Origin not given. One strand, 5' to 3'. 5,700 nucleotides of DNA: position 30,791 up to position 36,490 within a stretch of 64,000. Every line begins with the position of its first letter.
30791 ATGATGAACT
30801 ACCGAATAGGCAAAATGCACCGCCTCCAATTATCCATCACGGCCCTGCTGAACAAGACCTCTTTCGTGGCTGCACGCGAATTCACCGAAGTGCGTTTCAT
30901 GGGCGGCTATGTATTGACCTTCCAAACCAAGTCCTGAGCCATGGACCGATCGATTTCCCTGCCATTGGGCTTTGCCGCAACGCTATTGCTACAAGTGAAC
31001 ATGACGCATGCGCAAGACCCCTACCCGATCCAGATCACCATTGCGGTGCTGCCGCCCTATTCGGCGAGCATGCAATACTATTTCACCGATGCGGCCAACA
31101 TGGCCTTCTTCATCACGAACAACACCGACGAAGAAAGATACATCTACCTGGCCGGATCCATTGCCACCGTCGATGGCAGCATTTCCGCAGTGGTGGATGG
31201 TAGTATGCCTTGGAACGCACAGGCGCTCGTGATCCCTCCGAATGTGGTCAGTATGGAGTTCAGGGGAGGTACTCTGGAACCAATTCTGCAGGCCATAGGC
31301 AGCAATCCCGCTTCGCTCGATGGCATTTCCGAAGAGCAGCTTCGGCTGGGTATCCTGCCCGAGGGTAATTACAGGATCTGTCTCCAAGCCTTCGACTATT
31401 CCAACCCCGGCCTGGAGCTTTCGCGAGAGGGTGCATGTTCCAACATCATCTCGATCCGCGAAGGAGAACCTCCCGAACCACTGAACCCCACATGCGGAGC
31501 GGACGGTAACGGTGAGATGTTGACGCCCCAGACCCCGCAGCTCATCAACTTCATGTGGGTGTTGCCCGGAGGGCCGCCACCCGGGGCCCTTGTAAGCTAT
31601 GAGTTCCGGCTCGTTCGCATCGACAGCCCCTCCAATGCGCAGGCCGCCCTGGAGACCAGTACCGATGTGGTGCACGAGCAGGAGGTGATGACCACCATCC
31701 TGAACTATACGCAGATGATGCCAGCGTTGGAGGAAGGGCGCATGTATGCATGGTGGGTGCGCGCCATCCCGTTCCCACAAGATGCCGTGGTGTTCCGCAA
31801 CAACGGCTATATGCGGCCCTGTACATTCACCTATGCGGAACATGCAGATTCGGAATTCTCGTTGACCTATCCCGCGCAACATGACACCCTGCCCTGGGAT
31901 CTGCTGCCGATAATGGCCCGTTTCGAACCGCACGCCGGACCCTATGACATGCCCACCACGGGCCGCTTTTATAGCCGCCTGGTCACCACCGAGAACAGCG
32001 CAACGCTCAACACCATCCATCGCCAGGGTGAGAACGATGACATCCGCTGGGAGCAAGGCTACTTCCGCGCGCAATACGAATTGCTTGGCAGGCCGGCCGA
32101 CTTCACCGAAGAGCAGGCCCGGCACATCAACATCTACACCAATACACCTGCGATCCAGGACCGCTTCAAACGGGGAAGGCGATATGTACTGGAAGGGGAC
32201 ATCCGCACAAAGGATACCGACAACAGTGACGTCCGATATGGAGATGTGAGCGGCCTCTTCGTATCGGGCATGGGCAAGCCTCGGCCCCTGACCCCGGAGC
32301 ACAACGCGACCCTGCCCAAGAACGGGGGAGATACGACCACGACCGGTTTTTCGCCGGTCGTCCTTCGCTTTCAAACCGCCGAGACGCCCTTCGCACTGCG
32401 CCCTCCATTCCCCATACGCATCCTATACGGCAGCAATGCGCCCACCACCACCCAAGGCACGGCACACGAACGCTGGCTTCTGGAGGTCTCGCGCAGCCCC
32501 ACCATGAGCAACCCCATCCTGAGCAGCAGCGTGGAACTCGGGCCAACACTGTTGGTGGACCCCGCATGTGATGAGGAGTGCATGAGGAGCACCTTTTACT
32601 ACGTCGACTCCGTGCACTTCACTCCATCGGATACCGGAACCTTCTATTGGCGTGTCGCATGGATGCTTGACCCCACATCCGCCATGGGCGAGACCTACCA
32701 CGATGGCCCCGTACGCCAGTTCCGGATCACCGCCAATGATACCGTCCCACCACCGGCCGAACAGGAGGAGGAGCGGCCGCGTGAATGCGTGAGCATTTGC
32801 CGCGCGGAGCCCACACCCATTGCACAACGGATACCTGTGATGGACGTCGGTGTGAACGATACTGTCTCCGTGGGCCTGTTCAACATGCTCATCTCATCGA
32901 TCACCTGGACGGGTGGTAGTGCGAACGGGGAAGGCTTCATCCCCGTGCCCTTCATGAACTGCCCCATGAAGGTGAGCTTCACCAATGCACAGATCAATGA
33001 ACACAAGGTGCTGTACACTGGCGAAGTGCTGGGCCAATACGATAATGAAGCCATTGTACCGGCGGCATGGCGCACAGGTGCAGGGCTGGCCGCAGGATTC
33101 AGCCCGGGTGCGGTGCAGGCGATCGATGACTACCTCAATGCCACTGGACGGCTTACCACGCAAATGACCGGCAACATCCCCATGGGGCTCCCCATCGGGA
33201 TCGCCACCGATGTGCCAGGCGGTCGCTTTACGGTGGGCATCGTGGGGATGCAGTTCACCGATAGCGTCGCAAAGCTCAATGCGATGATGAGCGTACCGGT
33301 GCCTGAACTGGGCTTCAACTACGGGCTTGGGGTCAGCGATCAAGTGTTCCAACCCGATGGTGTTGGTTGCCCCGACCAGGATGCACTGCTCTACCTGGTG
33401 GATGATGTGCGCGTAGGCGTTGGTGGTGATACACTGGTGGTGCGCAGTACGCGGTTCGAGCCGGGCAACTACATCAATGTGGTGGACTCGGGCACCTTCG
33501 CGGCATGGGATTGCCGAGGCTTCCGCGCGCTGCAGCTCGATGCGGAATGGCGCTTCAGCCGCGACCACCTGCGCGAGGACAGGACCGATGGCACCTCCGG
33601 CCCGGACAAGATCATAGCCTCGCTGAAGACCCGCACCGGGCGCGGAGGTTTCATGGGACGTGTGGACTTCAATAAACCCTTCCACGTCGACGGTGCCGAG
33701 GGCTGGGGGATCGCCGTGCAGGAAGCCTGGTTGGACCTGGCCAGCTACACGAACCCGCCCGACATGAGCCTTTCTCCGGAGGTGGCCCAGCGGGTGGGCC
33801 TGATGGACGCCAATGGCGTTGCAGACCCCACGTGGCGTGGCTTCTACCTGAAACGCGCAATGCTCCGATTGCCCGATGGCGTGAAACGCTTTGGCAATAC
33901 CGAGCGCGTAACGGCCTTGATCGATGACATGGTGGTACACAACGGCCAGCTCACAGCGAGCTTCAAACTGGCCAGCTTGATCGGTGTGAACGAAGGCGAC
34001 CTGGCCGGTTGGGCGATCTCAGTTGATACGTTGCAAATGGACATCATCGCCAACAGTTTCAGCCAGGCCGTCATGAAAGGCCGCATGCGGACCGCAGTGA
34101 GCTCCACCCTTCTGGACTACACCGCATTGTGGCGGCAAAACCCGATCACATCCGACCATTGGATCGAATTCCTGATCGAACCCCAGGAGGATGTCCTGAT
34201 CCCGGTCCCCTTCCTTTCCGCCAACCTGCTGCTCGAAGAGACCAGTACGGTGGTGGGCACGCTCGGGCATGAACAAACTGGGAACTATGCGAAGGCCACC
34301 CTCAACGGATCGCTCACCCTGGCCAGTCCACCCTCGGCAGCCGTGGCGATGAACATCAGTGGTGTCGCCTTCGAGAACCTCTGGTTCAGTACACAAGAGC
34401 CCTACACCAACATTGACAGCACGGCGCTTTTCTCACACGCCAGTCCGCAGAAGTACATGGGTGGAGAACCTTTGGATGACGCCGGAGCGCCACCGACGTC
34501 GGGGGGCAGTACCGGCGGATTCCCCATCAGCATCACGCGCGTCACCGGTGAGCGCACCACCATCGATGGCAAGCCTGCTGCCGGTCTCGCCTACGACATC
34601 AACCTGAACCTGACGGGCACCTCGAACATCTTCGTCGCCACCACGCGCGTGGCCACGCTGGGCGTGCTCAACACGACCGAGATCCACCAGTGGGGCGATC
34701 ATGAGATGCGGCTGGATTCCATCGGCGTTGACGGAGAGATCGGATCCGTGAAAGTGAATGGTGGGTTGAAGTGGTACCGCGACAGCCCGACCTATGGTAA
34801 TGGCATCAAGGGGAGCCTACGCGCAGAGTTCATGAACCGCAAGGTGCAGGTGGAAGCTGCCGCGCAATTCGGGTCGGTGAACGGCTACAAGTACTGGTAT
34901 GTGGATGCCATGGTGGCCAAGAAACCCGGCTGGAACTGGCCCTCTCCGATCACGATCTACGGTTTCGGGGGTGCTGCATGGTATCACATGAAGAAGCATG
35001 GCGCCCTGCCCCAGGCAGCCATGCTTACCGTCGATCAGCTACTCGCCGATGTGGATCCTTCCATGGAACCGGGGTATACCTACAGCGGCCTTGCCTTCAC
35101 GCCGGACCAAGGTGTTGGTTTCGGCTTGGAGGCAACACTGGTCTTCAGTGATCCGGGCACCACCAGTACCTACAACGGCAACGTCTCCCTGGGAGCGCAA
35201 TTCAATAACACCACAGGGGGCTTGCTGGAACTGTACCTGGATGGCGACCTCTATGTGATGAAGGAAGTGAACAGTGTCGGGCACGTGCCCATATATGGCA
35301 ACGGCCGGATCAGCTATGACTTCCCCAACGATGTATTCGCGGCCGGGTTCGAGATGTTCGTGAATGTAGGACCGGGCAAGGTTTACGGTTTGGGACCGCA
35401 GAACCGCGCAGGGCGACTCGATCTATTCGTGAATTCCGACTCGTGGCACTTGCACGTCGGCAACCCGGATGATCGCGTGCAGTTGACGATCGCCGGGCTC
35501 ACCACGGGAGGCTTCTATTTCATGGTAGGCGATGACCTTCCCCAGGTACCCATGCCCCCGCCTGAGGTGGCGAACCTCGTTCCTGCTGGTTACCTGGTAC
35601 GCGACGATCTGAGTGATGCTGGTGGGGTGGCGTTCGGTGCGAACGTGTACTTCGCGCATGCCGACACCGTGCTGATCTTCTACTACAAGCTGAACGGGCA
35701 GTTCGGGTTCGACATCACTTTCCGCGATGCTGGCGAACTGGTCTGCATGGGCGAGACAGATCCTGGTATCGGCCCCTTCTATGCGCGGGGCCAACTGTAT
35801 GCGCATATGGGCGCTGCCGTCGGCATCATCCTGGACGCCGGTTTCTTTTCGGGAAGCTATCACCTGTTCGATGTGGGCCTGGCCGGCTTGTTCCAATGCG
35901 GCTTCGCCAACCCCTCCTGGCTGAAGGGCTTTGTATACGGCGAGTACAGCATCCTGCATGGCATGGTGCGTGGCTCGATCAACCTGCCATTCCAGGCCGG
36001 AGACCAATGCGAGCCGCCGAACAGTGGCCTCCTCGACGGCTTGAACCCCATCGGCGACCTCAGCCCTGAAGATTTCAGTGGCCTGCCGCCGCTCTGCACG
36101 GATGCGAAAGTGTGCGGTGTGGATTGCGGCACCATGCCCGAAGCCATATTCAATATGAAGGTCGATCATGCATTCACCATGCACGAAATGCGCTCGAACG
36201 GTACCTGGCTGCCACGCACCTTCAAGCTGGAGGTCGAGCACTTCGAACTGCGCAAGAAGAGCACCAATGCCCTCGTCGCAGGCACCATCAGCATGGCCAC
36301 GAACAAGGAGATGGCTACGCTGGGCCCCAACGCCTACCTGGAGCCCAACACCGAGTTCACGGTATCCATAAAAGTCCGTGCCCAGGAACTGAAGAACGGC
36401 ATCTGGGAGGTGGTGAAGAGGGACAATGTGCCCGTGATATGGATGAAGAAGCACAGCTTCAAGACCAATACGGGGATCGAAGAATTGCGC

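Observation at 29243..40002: OMP beta-barrel + 2330-aa giant secreted protein + multi-Fn3 protein: a tightly packed three-gene envelope module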

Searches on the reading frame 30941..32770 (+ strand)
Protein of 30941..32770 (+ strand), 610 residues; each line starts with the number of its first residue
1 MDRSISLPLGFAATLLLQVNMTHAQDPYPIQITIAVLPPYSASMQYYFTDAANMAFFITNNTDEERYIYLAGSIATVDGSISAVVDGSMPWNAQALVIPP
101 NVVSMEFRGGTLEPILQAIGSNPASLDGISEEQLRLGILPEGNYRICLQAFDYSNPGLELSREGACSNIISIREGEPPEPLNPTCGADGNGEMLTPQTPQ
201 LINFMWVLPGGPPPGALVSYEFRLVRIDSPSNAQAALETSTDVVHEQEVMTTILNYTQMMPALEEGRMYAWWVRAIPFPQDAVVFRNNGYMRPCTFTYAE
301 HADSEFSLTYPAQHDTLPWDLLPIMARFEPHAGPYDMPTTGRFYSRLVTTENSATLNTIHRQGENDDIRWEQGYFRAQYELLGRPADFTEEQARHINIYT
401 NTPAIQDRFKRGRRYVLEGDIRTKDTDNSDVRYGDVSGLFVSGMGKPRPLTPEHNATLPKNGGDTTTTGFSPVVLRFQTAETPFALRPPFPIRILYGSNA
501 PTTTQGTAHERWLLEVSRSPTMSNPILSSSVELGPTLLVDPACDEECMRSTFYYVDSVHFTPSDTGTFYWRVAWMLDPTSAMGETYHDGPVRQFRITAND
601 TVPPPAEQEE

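Call 58: search_protein_families(library=pfam, proteins=[window:30941-32770:+], max_evalue=10)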
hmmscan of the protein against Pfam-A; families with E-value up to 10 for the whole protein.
window:30941-32770:+ (610 aa): 0 families

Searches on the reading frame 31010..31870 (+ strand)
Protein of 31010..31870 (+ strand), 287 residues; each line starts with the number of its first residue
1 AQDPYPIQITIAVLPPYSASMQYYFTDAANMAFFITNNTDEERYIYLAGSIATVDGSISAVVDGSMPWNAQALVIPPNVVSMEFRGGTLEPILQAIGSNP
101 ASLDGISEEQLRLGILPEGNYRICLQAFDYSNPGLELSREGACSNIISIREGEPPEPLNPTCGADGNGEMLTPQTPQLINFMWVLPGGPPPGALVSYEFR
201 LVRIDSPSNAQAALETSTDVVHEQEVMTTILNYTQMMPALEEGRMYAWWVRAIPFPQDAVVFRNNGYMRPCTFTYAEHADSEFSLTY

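Call 72: find_homologous_proteins(query=window:31010-31870:+, max_evalue=0.001)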
Query window:31010-31870:+: 965 candidates shared short words with the query, none scored E <= 0.001.

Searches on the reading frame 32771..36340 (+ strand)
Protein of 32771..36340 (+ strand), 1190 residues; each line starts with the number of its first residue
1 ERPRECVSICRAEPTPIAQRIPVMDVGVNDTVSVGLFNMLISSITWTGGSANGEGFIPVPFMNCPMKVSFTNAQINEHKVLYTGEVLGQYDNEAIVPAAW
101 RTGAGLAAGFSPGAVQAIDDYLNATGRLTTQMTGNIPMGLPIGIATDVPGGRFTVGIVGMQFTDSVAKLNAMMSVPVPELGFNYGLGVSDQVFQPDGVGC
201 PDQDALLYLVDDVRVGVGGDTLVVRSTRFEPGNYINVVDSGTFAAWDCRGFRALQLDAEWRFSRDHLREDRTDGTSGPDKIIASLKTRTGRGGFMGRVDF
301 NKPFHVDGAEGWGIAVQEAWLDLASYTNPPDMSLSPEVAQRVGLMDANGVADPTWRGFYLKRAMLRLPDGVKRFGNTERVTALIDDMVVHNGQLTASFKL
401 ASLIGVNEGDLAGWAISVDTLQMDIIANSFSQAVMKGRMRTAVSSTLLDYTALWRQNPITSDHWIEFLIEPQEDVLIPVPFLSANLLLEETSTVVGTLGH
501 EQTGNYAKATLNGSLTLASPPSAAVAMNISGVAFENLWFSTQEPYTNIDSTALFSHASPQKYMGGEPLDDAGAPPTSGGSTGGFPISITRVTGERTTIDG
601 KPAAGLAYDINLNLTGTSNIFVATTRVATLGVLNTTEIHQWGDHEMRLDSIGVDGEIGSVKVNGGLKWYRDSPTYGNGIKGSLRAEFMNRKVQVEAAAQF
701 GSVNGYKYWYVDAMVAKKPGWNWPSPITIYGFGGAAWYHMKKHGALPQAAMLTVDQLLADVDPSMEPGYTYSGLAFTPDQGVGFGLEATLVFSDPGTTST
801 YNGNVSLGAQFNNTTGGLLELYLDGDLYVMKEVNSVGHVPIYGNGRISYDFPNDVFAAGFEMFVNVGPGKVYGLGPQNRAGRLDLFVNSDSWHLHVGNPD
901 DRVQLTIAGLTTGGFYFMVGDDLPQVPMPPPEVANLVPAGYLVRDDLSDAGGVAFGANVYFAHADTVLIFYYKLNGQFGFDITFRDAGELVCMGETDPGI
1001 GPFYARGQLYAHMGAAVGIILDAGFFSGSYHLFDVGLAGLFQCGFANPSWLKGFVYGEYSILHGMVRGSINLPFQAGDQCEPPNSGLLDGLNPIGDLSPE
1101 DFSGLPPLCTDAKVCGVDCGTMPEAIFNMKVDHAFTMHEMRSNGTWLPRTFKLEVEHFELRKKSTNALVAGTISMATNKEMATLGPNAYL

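Call 67: predict_structure(alignment_id=A2)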
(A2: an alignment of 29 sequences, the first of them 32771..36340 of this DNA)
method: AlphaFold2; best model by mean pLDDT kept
length: 1190 residues; sequences in the alignment: 29
mean_pLDDT: 74.7   pTM: 0.43
mean pLDDT of the five models: 74.7, 71.4, 71.0, 66.9, 66.3
residues with pLDDT >= 90: 50; 70-90: 803; 50-70: 286; < 50: 51
segments of 3 or more residues with pLDDT < 50: 1-3, 558-584, 765-768, 1101-1104
pLDDT, mean of each block of 10 residues (from residue 1): 51 79 85 89 87 88 85 88 87 71 52 71 79 76 78 80 81 73 71 70 67 76 77 56 73 82 85 80 83 79 82 80 69 75 76 76 77 58 82 79 67 76 74 77 74 68 67 68 77 70 72 75 63 74 61 56 36 38 55 72 76 60 77 73 73 80 84 83 83 84 89 77 67 84 69 58 50 75 84 64 82 79 84 63 90 90 82 86 89 86 82 88 74 79 61 85 78 87 76 71 82 86 61 86 80 87 81 80 57 71 51 51 79 78 67 81 76 84 76
secondary structure, 60 per line:
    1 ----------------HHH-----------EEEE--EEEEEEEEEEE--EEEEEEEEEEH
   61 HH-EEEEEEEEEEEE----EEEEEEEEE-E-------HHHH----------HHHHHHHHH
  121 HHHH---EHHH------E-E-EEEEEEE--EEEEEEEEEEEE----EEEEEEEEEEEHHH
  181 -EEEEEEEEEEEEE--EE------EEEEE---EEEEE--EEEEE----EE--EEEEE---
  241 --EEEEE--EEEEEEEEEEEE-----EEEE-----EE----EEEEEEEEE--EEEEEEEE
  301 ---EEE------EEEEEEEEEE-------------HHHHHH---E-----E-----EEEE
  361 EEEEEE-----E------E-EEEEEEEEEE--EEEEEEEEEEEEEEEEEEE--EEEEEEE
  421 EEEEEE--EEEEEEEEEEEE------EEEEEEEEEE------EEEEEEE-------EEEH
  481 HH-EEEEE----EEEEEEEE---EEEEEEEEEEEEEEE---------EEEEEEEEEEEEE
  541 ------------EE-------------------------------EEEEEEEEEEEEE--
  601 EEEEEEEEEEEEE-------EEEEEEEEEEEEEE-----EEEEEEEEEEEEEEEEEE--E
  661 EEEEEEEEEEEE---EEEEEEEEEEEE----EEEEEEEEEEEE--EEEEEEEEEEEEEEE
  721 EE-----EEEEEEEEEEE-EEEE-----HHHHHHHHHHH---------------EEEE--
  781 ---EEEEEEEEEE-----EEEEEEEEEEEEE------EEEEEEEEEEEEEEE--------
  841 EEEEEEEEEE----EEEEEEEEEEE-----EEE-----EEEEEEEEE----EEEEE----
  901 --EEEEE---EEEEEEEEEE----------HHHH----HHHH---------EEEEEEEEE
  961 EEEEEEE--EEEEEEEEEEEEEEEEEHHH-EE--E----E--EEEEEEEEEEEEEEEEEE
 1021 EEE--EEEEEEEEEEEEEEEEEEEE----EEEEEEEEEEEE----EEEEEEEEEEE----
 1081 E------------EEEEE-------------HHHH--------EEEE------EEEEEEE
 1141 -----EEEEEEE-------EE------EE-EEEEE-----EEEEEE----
elements in order (helices of 4 or more, strands of 3 or more residues): E31-34 E37-47 E50-59 E64-75 E80-88 H98-101 H112-124 E142-148 E151-162 E167-177 E182-194 E205-209 E213-217 E220-224 E233-237 E243-247 E250-261 E267-270 E282-290 E293-300 E304-306 E313-322 H336-341 E357-366 E381-390 E393-411 E414-426 E429-440 E447-456 E463-469 E477-479 E484-488 E493-500 E504-518 E528-540 E586-598 E601-613 E621-634 E640-657 E660-672 E676-687 E692-703 E706-722 E728-738 E740-743 H749-759 E775-778 E784-793 E799-811 E818-832 E841-850 E855-865 E871-873 E879-887 E892-896 E903-907 E911-920 H931-934 H939-942 E952-967 E970-986 E1003-1023 E1026-1045 E1050-1061 E1066-1076 E1094-1098 H1112-1115 E1124-1127 E1134-1140 E1146-1152 E1171-1175 E1181-1186

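Call 69: fold_search(model_id=the predicted structure, library=pdb)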
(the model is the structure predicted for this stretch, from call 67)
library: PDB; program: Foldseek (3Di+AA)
matches with E <= 10: 666; with E <= 0.001: 13
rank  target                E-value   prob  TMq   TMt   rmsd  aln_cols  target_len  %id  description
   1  4q35_A                2.0e-06  0.97  0.10  0.13  38.4       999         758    8  Structure of a membrane protein (released 2014-06-25)
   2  8h1r_D                2.1e-06  0.91  0.09  0.12  42.7      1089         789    9  Crystal structure of LptDE-YifL complex (released 2023-10-25)
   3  9fz5_A                2.7e-06  0.97  0.09  0.13  40.1       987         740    7  Cryo-EM structure of LptDE-YedD complex from Escherichia Coli (released 2025-04-09)
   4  9rpr_A                4.7e-06  0.80  0.07  0.10  40.5       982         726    7  Cryo-EM structure of LptDEM complex containing Shigella flexneri LptE and endogenous E. coli LptD and LptM (released 2025-12-10)
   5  8ae1_A                4.9e-06  0.92  0.10  0.11  43.0      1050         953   11  Structure of trimeric SlpA outer membrane protein (released 2022-11-30)
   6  8h1s_C                3.6e-05  0.84  0.09  0.13  42.2      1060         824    8  Crystal structure of apo-LptDE complex (released 2023-10-11)
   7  8agd_A                4.6e-05  0.82  0.11  0.12  41.6      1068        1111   11  Full SDBC and SOD assembly (released 2023-04-12)
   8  9rps_A                1.1e-04  0.66  0.08  0.11  42.1       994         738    8  Cryo-EM structure of Shigella flexneri LptDE in complex with RTP45 superinfection exclusion protein from RTP bacteriop (released 2025-12-10)
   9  9a39_MODEL_1_A        1.2e-04  0.85  0.10  0.14  36.8       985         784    9  Model of E. coli LptD by in-cell photo-crosslinking MS and deep learning (released 2023-02-24)
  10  9ia5_A                4.9e-04  0.54  0.09  0.12  40.1       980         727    6  LpDEM from Escherichia coli (released 2025-12-10)
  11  3rfz_E                5.4e-04  0.82  0.12  0.16  40.0       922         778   10  Crystal structure of the FimD usher bound to its cognate FimC:FimH substrate (released 2011-06-01)
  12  9e9r                  7.8e-04  0.44  0.11  0.05  32.2      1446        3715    8  The Structure of ApoB100 from Human Low-Density Lipoprotein (released 2024-12-18)
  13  7zgx_A                9.0e-04  0.47  0.12  0.14  45.6      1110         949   11  S-layer Deinoxanthin Binding Complex, C1 symmetry (released 2022-07-13)
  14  6r2q_B                2.2e-03  0.35  0.09  0.15  49.4      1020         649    8  Structure of the Mtr complex (released 2020-04-22)
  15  4n4r_A                2.6e-03  0.23  0.07  0.11  34.6       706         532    8  Structure basis of lipopolysaccharide biogenesis (released 2014-06-25)
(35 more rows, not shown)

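Call 88: search_solved_structures(query=A2, max_evalue=10)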
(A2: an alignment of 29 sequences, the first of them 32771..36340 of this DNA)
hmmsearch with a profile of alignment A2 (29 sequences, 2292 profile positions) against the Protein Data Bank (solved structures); distinct sequences matched with E-value up to 10: 3.
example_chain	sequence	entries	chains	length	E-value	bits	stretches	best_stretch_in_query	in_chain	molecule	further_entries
8rw9_E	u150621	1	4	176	0.1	12.6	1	1737-1836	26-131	S-layer protein sap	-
8rwf_A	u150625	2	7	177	0.1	12.6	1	1737-1836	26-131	S-layer protein sap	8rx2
2yuf_A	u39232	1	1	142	0.91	9.5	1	1686-1790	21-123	NGFI-A-binding protein 1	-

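Call 89: fold_search(model_id=the predicted structure, library=viral)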
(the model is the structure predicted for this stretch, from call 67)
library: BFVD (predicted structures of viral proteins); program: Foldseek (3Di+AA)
matches with E <= 10: 256; with E <= 0.001: 0
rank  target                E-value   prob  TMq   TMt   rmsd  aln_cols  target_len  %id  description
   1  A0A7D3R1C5            1.1e-03  0.33  0.07  0.09  32.1       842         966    6  Zinc finger RING/FYVE/PHD-type protein [Fadolivirus FV1/VV64]
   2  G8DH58                3.7e-03  0.33  0.10  0.10  45.7       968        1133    9  (no name in the UniProt tables at hand)
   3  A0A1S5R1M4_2          3.8e-03  0.38  0.12  0.14  46.0      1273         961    7  Putative tail fiber protein [Pseudomonas phage phiPMW]
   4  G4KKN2                4.4e-03  0.16  0.09  0.08  28.6       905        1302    9  (no name in the UniProt tables at hand)
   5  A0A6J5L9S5            9.3e-03  0.12  0.07  0.09  30.9       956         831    6  Repeat domain in Vibrio, Colwellia, Bradyrhizobium and Shewanella [uncultured Caudovirales phage]
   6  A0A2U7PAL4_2          1.2e-02  0.25  0.08  0.09  37.5      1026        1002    6  (no name in the UniProt tables at hand)
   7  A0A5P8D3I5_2          2.0e-02  0.14  0.08  0.10  45.1      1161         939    6  (no name in the UniProt tables at hand)
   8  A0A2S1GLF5            2.8e-02  0.08  0.06  0.06  36.5       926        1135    7  (no name in the UniProt tables at hand)
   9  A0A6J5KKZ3            3.3e-02  0.06  0.07  0.08  35.5      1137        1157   10  Uncharacterized protein [uncultured Caudovirales phage]
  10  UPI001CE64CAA         4.9e-02  0.18  0.07  0.10  35.5       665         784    7  (no name look-up for this kind of identifier)
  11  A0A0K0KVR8            4.9e-02  0.04  0.05  0.07  40.6       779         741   10  Uncharacterized protein [Prochlorococcus phage P-TIM68]
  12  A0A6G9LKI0            5.4e-02  0.08  0.08  0.10  35.4       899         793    9  (no name in the UniProt tables at hand)
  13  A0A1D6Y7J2            9.9e-02  0.54  0.09  0.29  14.5       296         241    8  (no name in the UniProt tables at hand)
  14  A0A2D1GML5            1.1e-01  0.03  0.07  0.06  51.3      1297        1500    9  (no name in the UniProt tables at hand)
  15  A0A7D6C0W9            1.1e-01  0.02  0.03  0.04  47.2       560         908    8  Glycoprotein (Fragment) [Broome phasivirus 1]
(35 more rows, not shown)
